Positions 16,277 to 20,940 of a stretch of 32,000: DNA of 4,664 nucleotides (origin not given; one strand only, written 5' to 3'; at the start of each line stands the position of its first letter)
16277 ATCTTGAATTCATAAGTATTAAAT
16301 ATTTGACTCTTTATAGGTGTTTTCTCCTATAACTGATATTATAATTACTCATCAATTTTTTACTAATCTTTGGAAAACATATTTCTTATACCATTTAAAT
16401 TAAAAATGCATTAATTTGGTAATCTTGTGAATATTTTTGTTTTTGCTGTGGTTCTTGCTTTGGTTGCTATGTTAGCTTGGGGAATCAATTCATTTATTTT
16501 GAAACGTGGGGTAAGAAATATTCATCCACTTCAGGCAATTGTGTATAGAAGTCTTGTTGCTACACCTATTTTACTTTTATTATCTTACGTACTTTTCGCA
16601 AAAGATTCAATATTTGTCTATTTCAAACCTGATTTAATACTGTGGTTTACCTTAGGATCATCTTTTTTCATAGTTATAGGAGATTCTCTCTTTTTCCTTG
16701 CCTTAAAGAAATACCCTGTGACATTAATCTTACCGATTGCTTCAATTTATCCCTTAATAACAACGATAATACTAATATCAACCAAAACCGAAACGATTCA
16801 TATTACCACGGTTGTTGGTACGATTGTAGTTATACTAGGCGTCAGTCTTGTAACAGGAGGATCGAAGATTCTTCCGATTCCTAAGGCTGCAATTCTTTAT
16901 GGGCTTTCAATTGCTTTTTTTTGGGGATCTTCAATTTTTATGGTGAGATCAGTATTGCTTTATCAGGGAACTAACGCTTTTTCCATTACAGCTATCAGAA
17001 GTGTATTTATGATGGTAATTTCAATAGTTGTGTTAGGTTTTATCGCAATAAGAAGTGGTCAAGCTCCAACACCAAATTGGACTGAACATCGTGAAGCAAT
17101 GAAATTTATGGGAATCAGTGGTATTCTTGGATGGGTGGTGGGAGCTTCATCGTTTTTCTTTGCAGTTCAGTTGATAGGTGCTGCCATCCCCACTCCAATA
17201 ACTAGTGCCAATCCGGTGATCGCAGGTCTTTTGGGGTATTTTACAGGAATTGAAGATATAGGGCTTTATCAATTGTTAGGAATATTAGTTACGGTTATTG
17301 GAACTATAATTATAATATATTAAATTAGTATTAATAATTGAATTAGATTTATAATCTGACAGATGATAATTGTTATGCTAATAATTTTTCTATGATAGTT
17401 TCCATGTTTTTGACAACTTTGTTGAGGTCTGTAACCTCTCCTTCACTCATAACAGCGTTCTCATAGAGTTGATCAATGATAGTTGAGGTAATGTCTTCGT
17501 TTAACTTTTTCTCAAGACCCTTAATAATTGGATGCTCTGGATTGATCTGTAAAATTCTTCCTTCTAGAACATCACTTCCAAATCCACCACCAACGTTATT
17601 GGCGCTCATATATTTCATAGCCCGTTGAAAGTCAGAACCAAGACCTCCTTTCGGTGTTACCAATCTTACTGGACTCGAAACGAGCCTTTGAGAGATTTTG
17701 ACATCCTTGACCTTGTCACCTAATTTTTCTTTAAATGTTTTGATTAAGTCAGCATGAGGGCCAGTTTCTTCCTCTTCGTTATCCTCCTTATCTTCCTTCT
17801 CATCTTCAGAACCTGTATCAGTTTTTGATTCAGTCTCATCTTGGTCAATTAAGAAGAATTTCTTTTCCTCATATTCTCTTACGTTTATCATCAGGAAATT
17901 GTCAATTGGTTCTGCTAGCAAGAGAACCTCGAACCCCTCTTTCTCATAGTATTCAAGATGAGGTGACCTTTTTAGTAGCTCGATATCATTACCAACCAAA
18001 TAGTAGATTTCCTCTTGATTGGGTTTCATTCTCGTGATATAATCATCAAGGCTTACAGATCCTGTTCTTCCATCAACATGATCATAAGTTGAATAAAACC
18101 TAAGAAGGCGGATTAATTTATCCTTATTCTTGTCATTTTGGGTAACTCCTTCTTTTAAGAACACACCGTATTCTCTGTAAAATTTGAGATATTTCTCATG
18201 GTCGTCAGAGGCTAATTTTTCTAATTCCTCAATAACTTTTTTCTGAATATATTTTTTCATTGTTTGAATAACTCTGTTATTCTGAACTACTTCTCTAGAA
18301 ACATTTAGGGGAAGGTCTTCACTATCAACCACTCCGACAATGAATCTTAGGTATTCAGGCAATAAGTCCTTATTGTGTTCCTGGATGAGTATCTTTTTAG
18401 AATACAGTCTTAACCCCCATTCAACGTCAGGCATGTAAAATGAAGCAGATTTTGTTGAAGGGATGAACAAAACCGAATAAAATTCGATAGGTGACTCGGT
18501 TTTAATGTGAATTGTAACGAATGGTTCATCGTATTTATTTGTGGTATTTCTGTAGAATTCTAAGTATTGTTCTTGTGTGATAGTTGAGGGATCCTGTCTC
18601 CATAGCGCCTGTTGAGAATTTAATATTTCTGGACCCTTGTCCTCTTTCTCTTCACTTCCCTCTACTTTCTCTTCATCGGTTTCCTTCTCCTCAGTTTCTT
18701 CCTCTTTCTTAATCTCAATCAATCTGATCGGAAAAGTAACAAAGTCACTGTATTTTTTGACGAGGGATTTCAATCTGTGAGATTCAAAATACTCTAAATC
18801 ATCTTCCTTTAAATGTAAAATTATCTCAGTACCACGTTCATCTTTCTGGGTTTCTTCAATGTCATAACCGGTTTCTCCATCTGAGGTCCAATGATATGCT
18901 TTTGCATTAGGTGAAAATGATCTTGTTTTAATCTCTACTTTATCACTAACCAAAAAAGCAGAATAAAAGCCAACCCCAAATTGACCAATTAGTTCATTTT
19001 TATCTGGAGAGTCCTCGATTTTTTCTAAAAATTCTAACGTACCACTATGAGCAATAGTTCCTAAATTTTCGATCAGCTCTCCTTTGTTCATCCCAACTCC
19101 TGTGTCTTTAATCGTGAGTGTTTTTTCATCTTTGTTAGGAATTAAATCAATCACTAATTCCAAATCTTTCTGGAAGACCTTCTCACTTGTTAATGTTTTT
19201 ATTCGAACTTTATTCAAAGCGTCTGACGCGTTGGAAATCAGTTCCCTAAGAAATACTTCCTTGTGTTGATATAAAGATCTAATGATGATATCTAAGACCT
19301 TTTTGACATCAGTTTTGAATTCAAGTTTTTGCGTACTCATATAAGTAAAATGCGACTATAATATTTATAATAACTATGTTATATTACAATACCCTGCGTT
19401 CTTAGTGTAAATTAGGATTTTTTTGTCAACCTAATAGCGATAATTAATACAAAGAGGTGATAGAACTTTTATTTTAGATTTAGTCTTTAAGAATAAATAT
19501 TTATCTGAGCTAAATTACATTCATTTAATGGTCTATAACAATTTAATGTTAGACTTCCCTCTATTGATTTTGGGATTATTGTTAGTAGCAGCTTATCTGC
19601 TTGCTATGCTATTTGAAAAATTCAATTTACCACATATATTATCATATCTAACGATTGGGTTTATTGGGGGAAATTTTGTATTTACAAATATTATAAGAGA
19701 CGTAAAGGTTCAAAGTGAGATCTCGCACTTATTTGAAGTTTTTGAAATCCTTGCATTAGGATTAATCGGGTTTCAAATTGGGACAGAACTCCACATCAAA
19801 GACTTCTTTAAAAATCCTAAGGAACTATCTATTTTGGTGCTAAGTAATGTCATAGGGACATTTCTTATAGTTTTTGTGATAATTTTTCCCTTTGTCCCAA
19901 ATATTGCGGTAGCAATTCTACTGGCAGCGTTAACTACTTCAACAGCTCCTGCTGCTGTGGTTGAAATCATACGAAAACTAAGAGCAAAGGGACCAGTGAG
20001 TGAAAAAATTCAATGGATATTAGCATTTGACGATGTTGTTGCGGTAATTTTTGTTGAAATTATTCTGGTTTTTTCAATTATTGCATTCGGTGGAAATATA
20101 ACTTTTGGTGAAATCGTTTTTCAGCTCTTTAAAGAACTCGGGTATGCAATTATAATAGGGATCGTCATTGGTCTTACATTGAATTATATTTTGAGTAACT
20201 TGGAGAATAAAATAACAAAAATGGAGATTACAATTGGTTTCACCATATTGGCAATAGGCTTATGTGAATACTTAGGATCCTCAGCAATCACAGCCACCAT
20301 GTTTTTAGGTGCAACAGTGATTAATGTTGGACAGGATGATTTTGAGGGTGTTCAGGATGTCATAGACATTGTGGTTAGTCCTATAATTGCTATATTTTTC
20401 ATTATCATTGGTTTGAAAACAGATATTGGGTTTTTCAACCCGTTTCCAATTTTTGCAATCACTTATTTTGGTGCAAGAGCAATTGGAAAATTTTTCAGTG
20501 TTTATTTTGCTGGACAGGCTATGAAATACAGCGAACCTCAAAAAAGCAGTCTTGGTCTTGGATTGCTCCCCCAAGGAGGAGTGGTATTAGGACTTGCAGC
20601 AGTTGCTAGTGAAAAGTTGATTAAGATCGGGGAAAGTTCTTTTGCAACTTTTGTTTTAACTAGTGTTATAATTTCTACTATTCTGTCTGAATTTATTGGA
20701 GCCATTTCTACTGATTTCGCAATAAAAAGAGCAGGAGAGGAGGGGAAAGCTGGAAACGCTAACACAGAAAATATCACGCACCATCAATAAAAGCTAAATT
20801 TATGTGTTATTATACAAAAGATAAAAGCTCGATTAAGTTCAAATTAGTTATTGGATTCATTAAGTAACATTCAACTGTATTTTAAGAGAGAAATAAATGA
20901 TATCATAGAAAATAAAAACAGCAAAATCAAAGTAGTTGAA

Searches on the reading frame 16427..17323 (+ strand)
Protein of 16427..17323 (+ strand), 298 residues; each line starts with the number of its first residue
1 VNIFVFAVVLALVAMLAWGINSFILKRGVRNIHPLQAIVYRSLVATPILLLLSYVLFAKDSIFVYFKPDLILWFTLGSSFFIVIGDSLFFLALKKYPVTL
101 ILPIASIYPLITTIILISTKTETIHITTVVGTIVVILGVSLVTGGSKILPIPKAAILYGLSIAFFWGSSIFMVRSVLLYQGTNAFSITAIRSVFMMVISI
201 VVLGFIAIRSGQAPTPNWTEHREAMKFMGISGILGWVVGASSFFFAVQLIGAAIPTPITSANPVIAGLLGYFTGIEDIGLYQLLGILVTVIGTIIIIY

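Call 66: search_protein_families(library=pfam, proteins=[window:16427-17323:+])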
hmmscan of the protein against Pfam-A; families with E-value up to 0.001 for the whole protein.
window:16427-17323:+ (298 aa): 1 family
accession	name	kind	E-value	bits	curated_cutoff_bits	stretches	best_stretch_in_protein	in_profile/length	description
PF00892.27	EamA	-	4.3e-32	111.6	28.2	2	6-143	2-134/135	EamA-like transporter family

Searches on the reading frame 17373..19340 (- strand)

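Call 66: search_protein_families(library=pfam, proteins=[window:17373-19340:-])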
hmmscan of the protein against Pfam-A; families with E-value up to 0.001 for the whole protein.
window:17373-19340:- (655 aa): 3 families
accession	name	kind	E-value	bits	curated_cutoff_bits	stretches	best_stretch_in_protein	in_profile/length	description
PF00183.23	HSP90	-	7.4e-117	391.9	24.4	1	183-652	1-488/518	Hsp90 protein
PF13589.12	HATPase_c_3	-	1.5e-08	35.2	25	1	28-152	4-104/137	Histidine kinase-, DNA gyrase B-, and HSP90-like ATPase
PF02518.31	HATPase_c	-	7.3e-05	23.6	26.4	1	31-179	10-109/111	Histidine kinase-, DNA gyrase B-, and HSP90-like ATPase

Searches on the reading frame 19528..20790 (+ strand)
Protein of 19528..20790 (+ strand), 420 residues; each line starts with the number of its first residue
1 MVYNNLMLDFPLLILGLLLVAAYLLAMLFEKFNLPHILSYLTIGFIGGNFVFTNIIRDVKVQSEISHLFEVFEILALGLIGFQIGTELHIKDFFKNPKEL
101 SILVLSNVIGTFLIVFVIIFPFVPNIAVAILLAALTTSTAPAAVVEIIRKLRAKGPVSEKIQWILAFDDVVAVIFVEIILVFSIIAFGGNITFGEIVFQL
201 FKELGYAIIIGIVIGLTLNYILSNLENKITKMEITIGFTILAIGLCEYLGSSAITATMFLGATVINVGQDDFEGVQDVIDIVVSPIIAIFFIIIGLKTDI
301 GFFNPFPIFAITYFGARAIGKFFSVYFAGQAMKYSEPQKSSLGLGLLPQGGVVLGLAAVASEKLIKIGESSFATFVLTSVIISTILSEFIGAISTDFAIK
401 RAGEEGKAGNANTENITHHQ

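Call 66: search_protein_families(library=pfam, proteins=[window:19528-20790:+])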
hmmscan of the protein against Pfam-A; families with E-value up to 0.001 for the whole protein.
window:19528-20790:+ (420 aa): 1 family
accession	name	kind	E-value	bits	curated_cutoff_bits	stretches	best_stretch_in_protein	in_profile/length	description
PF00999.27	Na_H_Exchanger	-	4.6e-30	105.2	26.2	1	22-385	4-363/375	Sodium/hydrogen exchanger, transmembrane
